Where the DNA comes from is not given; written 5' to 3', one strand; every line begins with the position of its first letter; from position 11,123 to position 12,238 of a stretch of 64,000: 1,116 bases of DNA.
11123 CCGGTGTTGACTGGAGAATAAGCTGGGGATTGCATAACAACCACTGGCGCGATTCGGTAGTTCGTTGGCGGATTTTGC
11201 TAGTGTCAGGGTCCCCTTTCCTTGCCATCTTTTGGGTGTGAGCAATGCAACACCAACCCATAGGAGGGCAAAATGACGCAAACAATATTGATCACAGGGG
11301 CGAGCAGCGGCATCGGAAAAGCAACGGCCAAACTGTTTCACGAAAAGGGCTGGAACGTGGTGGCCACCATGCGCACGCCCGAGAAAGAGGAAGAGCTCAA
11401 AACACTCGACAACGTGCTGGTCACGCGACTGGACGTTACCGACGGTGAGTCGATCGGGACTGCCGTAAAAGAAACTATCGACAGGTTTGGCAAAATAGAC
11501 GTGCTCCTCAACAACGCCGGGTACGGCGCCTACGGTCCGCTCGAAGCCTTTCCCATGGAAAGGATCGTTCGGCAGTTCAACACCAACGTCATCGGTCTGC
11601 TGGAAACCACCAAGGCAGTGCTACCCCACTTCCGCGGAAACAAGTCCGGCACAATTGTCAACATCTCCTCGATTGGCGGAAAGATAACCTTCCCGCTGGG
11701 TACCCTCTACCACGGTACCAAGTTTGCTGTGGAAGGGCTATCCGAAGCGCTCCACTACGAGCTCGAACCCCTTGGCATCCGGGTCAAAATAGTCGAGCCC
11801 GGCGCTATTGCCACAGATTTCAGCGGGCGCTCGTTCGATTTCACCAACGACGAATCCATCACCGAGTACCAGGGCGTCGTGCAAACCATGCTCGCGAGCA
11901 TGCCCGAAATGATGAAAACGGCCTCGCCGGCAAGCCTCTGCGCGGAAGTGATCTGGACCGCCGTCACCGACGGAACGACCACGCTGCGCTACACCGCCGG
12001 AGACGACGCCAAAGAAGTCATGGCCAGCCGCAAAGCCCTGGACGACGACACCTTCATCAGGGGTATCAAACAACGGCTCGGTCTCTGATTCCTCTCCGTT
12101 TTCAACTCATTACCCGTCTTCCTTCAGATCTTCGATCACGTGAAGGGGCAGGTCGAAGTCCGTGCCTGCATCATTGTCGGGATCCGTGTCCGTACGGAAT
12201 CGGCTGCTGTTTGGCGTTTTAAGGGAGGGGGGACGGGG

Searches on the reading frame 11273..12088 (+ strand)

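Call 81: search_protein_families(library=pfam, proteins=[window:11273-12088:+], max_evalue=0.001)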
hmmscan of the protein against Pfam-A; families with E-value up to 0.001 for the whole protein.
window:11273-12088:+ (271 aa): 8 families
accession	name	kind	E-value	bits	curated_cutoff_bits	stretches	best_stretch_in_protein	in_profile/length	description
PF00106.31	adh_short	-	2.6e-50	171.1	26.6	1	3-186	1-189/195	short chain dehydrogenase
PF13561.12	adh_short_C2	-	1.1e-38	133.6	27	1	9-190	1-187/236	Enoyl-(Acyl carrier protein) reductase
PF08659.16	KR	-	1.1e-07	32.4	22.6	1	4-158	2-161/180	KR domain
PF08643.16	DUF1776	-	5.2e-07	29.8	25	1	81-215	100-227/294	Fungal family of unknown function (DUF1776)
PF13460.12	NAD_binding_10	-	5e-06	26.9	27.2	1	9-67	1-60/184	NAD(P)H-binding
PF01370.27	Epimerase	-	5.4e-06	26.4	20.9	1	5-88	1-78/240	NAD dependent epimerase/dehydratase family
PF05368.20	NmrA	-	2.1e-05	24.7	27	1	1-67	1-69/298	NmrA-like family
PF04321.23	RmlD_sub_bind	-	0.0008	19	27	0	4-87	2-64/287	RmlD substrate binding domain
